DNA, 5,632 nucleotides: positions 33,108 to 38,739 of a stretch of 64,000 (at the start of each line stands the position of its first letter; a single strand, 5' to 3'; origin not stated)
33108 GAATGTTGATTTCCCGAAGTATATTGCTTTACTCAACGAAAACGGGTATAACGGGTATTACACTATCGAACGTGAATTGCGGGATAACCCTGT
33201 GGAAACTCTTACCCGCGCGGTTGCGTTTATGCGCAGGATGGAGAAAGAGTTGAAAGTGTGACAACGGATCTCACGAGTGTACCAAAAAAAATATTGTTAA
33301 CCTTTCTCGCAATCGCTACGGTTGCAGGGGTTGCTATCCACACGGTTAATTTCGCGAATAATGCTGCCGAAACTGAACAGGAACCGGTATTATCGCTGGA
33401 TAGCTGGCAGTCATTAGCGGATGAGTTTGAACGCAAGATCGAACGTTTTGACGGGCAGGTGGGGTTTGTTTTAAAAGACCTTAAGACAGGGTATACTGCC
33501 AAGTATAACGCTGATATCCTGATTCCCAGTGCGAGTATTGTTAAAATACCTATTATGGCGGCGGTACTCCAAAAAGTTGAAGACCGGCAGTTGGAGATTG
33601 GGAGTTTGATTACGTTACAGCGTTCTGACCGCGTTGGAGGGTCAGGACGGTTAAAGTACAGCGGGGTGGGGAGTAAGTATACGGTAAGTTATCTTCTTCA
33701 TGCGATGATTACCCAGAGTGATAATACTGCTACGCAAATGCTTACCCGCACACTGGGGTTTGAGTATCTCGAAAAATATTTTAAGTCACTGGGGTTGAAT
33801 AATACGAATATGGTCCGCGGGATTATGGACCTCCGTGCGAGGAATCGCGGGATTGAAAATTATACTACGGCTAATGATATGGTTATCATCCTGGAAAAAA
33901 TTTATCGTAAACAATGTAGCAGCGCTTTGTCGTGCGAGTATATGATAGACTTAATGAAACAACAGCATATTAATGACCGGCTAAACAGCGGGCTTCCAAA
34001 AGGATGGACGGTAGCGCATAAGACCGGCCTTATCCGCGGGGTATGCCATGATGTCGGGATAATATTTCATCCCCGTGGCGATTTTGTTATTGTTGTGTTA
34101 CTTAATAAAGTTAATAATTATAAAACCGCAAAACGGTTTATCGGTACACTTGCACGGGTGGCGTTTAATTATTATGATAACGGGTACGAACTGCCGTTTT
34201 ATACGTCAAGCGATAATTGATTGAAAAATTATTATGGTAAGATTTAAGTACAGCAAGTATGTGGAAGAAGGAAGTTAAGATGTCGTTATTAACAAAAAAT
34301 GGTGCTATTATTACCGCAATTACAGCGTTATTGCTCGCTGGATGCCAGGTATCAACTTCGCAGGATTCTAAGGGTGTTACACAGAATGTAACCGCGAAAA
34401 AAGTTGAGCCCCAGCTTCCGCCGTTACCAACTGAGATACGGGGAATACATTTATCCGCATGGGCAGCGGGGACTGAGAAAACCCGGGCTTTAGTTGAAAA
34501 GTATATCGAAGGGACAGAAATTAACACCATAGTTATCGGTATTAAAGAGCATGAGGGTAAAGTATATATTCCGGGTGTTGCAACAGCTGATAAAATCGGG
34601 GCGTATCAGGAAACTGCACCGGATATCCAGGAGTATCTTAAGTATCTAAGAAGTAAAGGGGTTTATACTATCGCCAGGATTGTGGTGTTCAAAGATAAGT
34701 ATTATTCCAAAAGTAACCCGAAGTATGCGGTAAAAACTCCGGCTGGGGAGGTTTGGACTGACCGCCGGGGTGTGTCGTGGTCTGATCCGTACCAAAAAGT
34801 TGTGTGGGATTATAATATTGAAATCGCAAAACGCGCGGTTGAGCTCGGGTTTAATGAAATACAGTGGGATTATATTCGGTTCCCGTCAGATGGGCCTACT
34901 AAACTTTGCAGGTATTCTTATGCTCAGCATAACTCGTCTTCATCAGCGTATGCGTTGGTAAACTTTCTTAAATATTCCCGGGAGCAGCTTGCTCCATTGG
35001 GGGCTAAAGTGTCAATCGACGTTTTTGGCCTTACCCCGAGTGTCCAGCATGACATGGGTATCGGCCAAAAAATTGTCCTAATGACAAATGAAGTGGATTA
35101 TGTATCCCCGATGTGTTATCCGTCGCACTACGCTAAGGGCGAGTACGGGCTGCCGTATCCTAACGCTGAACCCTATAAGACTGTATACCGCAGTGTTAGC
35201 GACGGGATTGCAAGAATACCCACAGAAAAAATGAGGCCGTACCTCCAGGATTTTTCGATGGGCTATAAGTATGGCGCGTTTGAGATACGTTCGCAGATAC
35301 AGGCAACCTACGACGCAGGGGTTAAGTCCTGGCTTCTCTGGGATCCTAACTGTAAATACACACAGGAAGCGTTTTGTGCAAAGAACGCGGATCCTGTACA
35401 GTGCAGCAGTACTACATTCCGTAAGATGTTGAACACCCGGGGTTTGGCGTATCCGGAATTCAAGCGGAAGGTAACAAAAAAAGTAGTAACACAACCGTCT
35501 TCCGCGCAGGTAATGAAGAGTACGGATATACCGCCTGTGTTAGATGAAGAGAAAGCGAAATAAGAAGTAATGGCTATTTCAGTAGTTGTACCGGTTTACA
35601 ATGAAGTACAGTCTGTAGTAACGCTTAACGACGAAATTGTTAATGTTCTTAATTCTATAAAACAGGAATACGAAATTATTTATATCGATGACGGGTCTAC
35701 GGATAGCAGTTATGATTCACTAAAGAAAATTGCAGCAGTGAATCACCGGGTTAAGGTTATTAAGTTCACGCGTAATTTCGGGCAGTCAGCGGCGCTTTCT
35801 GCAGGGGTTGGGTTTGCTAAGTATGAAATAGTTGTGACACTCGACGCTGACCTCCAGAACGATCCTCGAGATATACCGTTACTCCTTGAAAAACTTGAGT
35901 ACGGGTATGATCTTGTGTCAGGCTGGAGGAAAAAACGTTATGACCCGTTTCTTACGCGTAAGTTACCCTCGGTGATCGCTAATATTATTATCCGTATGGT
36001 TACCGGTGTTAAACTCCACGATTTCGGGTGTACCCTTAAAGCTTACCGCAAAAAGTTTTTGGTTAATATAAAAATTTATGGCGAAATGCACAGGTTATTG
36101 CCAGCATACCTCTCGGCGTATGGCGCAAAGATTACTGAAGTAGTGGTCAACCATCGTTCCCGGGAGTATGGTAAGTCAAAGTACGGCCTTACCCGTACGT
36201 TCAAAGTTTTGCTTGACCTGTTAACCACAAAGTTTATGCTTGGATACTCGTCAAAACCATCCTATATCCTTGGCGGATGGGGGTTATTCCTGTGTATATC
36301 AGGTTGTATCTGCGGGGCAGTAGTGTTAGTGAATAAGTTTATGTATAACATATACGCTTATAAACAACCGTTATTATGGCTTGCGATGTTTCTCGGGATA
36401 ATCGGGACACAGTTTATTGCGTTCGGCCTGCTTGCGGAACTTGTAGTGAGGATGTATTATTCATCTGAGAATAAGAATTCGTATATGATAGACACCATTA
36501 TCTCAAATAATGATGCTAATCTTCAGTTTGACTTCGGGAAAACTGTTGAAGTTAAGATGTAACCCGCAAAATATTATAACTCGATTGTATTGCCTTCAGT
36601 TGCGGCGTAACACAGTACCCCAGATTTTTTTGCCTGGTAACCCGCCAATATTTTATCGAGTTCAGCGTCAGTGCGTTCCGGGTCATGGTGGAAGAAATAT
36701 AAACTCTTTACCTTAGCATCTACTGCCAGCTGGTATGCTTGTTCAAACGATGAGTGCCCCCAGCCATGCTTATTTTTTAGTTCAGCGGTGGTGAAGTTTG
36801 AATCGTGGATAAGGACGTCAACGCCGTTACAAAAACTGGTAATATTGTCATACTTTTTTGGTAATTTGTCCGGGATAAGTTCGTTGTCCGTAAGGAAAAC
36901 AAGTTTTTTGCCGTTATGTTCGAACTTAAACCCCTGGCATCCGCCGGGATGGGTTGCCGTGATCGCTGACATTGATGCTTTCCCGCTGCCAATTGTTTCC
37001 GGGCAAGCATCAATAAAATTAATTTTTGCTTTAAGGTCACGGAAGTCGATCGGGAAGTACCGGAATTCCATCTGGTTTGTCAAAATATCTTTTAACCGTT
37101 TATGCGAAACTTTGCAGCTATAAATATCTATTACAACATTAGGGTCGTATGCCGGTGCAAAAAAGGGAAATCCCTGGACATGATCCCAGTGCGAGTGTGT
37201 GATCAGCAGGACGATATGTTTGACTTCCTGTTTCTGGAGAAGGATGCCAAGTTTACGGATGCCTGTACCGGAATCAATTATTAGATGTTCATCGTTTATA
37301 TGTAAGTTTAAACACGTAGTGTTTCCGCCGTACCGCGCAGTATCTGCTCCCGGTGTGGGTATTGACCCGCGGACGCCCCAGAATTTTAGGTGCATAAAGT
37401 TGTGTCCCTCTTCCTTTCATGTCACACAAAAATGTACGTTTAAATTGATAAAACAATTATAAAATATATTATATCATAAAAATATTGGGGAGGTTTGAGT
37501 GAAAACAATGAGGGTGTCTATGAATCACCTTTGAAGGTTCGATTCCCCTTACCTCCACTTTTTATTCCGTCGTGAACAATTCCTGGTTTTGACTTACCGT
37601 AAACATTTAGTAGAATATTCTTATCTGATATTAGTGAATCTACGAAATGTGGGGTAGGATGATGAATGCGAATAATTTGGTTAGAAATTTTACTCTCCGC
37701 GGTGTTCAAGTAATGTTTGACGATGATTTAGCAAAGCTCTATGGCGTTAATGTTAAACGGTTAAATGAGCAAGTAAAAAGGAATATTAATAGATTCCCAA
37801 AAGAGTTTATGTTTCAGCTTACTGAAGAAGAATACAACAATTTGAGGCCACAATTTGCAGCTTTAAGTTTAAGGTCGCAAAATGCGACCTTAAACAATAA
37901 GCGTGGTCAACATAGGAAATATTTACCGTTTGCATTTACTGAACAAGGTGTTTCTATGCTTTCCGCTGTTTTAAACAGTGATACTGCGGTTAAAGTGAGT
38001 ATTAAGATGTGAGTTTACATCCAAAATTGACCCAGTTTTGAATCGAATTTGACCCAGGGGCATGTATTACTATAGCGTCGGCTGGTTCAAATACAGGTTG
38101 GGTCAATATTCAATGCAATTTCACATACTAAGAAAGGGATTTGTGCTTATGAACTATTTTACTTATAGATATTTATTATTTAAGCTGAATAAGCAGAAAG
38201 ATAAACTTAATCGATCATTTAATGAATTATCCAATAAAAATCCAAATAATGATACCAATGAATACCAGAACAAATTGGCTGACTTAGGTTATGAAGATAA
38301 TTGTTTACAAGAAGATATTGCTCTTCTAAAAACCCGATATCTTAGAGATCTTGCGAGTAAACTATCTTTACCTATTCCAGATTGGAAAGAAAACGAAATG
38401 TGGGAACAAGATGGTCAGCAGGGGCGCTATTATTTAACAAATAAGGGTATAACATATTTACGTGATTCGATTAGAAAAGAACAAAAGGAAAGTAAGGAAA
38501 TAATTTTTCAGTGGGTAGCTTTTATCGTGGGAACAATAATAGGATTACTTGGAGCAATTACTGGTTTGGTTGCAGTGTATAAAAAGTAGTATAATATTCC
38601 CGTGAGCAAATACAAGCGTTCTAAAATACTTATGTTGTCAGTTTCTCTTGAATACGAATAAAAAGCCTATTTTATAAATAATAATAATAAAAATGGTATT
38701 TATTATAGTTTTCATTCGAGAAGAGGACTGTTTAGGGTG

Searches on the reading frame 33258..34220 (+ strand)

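Call 48: search_protein_families(library=pfam, proteins=[window:33258-34220:+], max_evalue=0.001)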
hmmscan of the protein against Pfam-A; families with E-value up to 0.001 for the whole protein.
window:33258-34220:+ (320 aa): 4 families
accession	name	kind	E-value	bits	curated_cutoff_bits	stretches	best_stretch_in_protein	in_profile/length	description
PF13354.11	Beta-lactamase2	-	6.9e-67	225.4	22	1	69-281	1-213/214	Beta-lactamase enzyme family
PF00768.25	Peptidase_S11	-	8.1e-08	32.5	27.6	1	72-226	17-175/239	D-alanyl-D-alanine carboxypeptidase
PF00144.29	Beta-lactamase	-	0.00017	21.3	27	0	202-288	222-314/329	Beta-lactamase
PF00905.27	Transpeptidase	-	0.00024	20.8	22.1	0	89-187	40-131/299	Penicillin binding protein transpeptidase domain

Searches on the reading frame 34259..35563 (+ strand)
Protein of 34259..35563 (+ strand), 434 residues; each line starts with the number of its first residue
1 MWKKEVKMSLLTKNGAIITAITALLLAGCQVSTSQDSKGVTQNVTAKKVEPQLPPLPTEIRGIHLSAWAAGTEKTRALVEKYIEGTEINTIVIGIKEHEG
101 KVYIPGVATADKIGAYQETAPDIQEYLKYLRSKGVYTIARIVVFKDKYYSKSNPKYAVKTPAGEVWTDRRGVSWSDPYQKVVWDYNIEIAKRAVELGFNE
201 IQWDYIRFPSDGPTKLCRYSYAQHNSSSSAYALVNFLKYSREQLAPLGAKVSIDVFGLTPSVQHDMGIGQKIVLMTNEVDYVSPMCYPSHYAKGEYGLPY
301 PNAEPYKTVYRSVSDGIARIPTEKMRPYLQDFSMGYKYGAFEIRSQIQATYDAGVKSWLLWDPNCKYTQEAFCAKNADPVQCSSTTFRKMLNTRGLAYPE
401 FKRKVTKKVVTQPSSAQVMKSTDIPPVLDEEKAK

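Call 48: search_protein_families(library=pfam, proteins=[window:34259-35563:+], max_evalue=0.001)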
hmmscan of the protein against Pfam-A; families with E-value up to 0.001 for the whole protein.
window:34259-35563:+ (434 aa): 1 family
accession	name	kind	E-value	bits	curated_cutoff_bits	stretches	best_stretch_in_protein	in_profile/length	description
PF13200.12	DUF4015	-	5.9e-104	348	27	1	62-367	1-313/313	Putative glycosyl hydrolase domain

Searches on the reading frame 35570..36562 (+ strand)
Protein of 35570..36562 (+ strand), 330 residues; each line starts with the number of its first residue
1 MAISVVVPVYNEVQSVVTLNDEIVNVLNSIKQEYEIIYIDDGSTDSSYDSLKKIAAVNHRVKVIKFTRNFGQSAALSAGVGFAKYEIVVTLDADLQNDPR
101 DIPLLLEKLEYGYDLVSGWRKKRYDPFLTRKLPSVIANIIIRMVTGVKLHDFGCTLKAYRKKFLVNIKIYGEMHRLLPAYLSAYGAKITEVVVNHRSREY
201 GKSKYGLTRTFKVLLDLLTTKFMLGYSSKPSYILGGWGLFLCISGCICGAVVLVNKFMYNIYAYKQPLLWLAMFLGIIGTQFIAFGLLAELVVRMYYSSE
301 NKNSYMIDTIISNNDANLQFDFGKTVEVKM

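Call 48: search_protein_families(library=pfam, proteins=[window:35570-36562:+], max_evalue=0.001)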
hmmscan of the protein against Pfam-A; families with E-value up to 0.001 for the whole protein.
window:35570-36562:+ (330 aa): 2 families
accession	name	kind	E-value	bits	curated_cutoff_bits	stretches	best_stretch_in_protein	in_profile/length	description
PF00535.33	Glycos_transf_2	-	4.9e-32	111.6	23.3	1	4-164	1-164/168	Glycosyl transferase family 2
PF10111.15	Glyco_tranf_2_2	-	2.8e-07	30.8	27.3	1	4-94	1-91/276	Glycosyltransferase like family 2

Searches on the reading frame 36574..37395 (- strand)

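Call 48: search_protein_families(library=pfam, proteins=[window:36574-37395:-], max_evalue=0.001)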
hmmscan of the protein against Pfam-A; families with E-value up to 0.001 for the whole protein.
window:36574-37395:- (273 aa): 2 families
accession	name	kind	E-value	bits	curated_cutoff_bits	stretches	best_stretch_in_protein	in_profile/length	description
PF12706.13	Lactamase_B_2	-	1.4e-17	64.4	27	1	39-237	4-200/200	Beta-lactamase superfamily domain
PF00753.33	Lactamase_B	-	6e-09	36.5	22.7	1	26-178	6-157/196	Metallo-beta-lactamase superfamily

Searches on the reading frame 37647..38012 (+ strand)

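Call 3: search_protein_families(library=pfam, proteins=[window:37647-38012:+], max_evalue=0.1)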
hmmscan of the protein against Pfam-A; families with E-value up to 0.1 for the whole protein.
window:37647-38012:+ (121 aa): 2 families
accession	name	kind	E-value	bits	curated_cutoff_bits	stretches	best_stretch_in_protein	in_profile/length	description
PF10543.14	ORF6N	-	3.3e-32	111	27.8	1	15-108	4-86/86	ORF6N domain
PF09669.15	Phage_pRha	-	0.058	14.4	29.9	0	42-120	16-81/91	Phage regulatory protein Rha (Phage_pRha)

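Call 4: search_protein_families(library=ncbifam, proteins=[window:37647-38012:+], max_evalue=0.1)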
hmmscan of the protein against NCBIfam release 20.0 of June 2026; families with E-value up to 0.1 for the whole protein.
window:37647-38012:+ (121 aa): 0 families

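Call 5: search_protein_families(library=padloc, proteins=[window:37647-38012:+], max_evalue=0.1)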
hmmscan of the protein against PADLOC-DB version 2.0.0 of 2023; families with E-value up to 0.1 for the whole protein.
window:37647-38012:+ (121 aa): 3 families
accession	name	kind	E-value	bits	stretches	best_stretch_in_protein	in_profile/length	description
PDLC04869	PDC-S05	-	3.8e-44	149.1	1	15-120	22-117/306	-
PDLC04856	PDC-S05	-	9.8e-40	134.1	1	15-120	17-111/177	-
PDLC04849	PDC-S05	-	2.2e-27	94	1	15-120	15-109/183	-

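Call 47: search_protein_families(library=phrogs, proteins=[window:37647-38012:+], max_evalue=0.01)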
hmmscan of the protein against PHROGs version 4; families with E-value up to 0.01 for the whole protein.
window:37647-38012:+ (121 aa): 6 families
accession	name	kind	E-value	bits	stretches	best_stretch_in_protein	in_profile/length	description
phrog_4792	-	transcription regulation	3.9e-23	83.5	1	14-120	17-114/268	anti-repressor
phrog_1760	-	transcription regulation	4e-07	30.9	1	16-118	14-108/232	anti-repressor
phrog_1726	-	transcription regulation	6.6e-07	30.4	1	8-117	3-107/264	anti-repressor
phrog_2379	-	transcription regulation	3.4e-05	24.7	1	20-118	18-108/187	anti-repressor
phrog_373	-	transcription regulation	0.00011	22.7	1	5-117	75-177/373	anti-repressor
phrog_8244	-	unknown function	0.00012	22.3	1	18-117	16-108/383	-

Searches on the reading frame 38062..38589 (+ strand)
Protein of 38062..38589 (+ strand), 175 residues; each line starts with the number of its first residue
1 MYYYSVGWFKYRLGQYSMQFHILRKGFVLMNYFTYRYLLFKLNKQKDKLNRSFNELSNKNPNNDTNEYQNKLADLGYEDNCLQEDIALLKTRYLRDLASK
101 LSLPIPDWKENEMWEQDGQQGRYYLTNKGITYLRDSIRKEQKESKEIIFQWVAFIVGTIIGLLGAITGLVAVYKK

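Call 3: search_protein_families(library=pfam, proteins=[window:38062-38589:+], max_evalue=0.1)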
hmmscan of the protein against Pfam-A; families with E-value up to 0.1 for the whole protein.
window:38062-38589:+ (175 aa): 1 family
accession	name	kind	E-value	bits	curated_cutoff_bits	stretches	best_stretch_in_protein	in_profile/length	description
PF04888.17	SseC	-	0.062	13.3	30.2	1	148-171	62-85/312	Secretion system effector C (SseC) like family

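Call 4: search_protein_families(library=ncbifam, proteins=[window:38062-38589:+], max_evalue=0.1)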
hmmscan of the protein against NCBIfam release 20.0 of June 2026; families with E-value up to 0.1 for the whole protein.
window:38062-38589:+ (175 aa): 0 families

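Call 5: search_protein_families(library=padloc, proteins=[window:38062-38589:+], max_evalue=0.1)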
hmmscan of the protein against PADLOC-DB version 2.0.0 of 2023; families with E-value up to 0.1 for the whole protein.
window:38062-38589:+ (175 aa): 0 families

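Call 47: search_protein_families(library=phrogs, proteins=[window:38062-38589:+], max_evalue=0.01)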
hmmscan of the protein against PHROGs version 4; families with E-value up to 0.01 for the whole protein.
window:38062-38589:+ (175 aa): 1 family
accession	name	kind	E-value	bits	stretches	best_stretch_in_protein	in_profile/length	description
phrog_19471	-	unknown function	2.1e-19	71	1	29-174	2-141/142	-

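Call 91: find_related_loci(query=window:38149-38589:+, collection=viral_contigs, flank=8000)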
Query window:38149-38589:+ (146 aa) in viral_contigs; peptide patterns used: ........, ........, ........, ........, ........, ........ (x = any residue, [..] = any of these).
12 stretches matched a pattern, but none encodes a relative of the query by tblastn (E <= 1e-3).
